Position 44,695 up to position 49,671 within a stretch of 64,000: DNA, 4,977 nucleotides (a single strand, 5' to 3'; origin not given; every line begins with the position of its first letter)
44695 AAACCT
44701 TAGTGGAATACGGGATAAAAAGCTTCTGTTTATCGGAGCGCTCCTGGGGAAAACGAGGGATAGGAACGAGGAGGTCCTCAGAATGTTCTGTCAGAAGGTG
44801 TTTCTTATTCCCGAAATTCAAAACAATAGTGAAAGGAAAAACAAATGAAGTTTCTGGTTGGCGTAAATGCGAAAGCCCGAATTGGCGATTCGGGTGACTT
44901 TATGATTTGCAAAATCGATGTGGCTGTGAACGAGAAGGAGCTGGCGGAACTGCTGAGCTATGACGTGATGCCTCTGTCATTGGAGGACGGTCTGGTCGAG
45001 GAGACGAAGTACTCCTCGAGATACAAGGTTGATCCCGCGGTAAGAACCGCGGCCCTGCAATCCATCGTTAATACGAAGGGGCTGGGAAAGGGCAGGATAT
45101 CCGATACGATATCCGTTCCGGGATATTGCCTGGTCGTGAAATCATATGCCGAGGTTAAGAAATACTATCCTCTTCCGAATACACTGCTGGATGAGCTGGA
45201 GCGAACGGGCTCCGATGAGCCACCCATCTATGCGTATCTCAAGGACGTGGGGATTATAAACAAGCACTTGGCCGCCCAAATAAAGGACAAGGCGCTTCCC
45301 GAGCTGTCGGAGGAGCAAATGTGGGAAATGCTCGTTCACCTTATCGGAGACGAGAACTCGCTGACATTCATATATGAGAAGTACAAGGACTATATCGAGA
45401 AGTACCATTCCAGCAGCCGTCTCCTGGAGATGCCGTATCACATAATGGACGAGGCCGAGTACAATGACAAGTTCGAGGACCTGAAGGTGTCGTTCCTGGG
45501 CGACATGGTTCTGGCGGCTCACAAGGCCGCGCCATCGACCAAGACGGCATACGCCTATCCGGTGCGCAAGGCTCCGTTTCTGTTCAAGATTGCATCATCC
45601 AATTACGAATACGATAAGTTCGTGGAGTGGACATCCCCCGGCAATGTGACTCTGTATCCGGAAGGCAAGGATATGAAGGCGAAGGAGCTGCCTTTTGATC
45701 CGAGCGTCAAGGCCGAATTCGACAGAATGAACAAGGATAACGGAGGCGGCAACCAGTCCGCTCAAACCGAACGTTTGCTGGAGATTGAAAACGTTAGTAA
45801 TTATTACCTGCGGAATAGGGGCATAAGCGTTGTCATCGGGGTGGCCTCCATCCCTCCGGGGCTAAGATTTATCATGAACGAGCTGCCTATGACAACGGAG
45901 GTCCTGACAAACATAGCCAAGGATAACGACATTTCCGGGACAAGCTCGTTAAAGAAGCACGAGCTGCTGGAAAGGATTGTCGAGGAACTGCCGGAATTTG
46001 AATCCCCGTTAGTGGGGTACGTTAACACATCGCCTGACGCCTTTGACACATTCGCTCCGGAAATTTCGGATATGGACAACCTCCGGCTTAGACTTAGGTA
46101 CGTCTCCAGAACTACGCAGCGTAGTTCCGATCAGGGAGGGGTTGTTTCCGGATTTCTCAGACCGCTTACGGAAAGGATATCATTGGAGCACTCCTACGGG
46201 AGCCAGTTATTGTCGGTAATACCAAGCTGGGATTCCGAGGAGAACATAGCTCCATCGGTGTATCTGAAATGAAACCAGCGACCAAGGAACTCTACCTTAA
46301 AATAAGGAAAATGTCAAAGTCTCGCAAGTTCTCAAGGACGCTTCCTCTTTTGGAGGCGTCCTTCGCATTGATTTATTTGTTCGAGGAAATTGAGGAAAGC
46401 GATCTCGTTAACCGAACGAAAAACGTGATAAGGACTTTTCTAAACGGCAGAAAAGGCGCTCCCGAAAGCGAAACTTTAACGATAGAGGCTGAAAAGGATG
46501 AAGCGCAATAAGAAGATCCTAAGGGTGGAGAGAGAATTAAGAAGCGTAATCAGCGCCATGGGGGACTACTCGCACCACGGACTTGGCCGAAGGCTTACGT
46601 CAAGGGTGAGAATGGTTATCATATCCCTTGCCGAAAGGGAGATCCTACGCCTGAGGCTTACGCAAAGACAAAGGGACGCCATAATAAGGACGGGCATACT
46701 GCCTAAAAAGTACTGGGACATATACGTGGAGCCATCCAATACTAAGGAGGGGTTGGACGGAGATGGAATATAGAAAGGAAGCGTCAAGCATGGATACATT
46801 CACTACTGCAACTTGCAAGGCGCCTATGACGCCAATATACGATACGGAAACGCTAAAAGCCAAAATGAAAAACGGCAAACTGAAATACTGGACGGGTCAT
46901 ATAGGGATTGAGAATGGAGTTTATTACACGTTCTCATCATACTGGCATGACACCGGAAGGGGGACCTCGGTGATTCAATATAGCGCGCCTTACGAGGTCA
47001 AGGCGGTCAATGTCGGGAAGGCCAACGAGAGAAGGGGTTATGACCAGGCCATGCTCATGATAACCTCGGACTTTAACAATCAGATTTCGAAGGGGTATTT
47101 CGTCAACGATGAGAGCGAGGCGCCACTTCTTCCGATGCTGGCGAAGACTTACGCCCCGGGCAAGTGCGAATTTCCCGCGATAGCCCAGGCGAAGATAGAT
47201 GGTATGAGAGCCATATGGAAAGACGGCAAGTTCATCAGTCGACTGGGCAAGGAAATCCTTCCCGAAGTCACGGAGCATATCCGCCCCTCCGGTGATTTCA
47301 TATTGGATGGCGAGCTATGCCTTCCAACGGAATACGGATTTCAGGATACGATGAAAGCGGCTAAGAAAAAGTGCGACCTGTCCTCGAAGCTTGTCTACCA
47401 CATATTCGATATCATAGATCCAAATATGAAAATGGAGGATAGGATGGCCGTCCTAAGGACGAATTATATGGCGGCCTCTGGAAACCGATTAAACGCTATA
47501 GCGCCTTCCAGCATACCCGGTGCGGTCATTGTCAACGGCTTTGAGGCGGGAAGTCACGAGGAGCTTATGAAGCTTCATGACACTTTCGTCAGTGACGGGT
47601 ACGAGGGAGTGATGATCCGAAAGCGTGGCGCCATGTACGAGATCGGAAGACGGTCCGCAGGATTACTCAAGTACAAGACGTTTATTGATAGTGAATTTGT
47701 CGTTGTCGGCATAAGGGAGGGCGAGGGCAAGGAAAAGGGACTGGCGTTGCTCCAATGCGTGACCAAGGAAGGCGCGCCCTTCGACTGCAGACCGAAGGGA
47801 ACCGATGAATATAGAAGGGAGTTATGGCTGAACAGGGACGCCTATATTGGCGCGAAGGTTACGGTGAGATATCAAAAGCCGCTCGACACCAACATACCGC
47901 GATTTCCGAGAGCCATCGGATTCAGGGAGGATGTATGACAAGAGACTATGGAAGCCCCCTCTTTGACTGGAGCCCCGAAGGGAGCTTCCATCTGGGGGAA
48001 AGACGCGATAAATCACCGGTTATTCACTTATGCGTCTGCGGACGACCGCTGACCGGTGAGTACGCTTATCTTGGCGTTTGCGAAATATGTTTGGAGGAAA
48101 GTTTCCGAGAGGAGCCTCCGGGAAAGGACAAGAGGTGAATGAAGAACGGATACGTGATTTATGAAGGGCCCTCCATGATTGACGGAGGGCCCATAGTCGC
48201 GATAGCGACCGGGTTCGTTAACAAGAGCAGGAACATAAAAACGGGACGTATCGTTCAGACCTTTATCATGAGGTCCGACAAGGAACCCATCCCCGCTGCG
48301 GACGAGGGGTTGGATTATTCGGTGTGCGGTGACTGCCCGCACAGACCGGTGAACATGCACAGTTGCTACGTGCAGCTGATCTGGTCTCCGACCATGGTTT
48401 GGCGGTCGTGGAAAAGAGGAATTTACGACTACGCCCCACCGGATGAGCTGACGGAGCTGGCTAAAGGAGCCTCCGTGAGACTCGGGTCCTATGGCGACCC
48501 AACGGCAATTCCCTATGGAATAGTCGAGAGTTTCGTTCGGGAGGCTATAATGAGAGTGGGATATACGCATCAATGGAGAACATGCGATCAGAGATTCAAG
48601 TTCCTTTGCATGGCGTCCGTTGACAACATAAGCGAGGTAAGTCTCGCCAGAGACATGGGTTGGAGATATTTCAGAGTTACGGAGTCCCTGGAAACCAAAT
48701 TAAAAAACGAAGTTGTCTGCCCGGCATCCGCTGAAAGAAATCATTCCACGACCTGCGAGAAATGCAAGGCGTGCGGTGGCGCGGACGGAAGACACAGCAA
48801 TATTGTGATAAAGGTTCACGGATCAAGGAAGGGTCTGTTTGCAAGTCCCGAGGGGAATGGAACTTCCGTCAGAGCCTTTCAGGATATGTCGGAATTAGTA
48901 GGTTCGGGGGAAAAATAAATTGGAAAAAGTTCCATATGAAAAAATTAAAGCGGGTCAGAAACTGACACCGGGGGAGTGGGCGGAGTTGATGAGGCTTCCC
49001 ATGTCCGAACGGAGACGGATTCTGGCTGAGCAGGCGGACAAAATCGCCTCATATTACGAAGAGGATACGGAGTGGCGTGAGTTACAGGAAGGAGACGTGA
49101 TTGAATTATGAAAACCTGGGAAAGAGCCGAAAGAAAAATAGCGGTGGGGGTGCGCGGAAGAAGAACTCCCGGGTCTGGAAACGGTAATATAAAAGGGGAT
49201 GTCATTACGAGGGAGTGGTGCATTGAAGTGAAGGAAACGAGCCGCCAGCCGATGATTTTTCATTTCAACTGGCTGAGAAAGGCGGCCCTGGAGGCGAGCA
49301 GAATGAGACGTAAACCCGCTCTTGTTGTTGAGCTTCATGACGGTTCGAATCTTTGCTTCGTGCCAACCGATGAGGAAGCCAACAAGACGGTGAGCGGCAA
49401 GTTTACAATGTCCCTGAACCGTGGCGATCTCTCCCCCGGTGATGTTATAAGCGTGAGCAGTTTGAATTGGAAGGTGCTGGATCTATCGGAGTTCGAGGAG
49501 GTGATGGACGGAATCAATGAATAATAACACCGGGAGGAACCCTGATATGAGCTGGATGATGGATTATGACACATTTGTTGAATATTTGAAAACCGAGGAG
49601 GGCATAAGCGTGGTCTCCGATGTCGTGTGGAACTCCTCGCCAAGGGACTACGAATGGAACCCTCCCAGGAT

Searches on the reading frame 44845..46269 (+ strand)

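Call 12: search_protein_families(library=phrogs, proteins=[window:44845-46269:+], max_evalue=0.001)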
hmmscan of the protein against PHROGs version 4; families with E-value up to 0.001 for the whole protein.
window:44845-46269:+ (475 aa): 0 families

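Call 54: search_protein_families(library=phrogs, proteins=[window:44845-46269:+], max_evalue=0.01)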
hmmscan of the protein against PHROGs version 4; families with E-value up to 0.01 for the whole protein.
window:44845-46269:+ (475 aa): 1 family
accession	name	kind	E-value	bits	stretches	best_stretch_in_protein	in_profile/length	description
phrog_2724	-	unknown function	0.0023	19.4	1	349-379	49-79/83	-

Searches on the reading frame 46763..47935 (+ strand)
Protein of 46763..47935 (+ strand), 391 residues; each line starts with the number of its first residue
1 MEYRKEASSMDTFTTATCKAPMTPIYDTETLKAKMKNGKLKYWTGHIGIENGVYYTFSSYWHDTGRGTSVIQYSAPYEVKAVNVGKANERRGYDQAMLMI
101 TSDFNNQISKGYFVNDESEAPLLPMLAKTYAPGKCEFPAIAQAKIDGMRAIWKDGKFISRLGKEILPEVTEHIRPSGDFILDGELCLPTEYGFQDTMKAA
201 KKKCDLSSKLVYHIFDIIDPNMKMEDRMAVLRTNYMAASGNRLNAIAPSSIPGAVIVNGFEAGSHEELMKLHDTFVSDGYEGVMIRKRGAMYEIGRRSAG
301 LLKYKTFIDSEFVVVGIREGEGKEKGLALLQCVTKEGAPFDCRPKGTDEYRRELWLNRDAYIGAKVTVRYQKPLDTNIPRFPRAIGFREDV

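Call 12: search_protein_families(library=phrogs, proteins=[window:46763-47935:+], max_evalue=0.001)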
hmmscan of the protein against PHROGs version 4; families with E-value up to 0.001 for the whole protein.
window:46763-47935:+ (391 aa): 1 family
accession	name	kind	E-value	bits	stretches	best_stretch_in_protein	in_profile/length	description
phrog_114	-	DNA, RNA and nucleotide metabolism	2.1e-59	202.7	1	80-390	166-500/634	ATP-dependent DNA ligase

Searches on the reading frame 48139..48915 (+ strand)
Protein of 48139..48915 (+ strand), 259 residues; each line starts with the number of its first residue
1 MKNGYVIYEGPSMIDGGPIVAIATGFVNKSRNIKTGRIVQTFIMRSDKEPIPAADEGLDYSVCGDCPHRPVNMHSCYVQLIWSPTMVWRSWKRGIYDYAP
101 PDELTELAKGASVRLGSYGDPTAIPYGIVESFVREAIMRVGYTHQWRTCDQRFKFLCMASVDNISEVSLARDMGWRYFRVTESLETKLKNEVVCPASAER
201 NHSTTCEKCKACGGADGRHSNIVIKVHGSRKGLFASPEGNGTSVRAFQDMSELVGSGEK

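Call 12: search_protein_families(library=phrogs, proteins=[window:48139-48915:+], max_evalue=0.001)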
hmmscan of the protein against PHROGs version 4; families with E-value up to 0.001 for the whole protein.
window:48139-48915:+ (259 aa): 1 family
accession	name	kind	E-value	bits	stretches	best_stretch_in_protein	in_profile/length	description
phrog_2554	-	unknown function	1.2e-75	256.4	1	1-231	283-516/529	-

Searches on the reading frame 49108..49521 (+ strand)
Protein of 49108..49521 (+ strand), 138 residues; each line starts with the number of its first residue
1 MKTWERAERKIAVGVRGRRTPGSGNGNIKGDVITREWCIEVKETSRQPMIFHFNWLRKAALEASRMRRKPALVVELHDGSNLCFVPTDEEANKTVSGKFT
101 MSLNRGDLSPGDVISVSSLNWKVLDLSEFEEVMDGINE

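Call 54: search_protein_families(library=phrogs, proteins=[window:49108-49521:+], max_evalue=0.01)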
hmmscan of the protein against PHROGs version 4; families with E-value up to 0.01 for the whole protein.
window:49108-49521:+ (138 aa): 2 families
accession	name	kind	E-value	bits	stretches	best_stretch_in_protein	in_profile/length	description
phrog_2002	-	DNA, RNA and nucleotide metabolism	1.5e-15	58.3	1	2-82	17-102/130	Holliday junction resolvase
phrog_244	-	DNA, RNA and nucleotide metabolism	4.1e-06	28.2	1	4-89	15-105/186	RusA-like Holliday junction resolvase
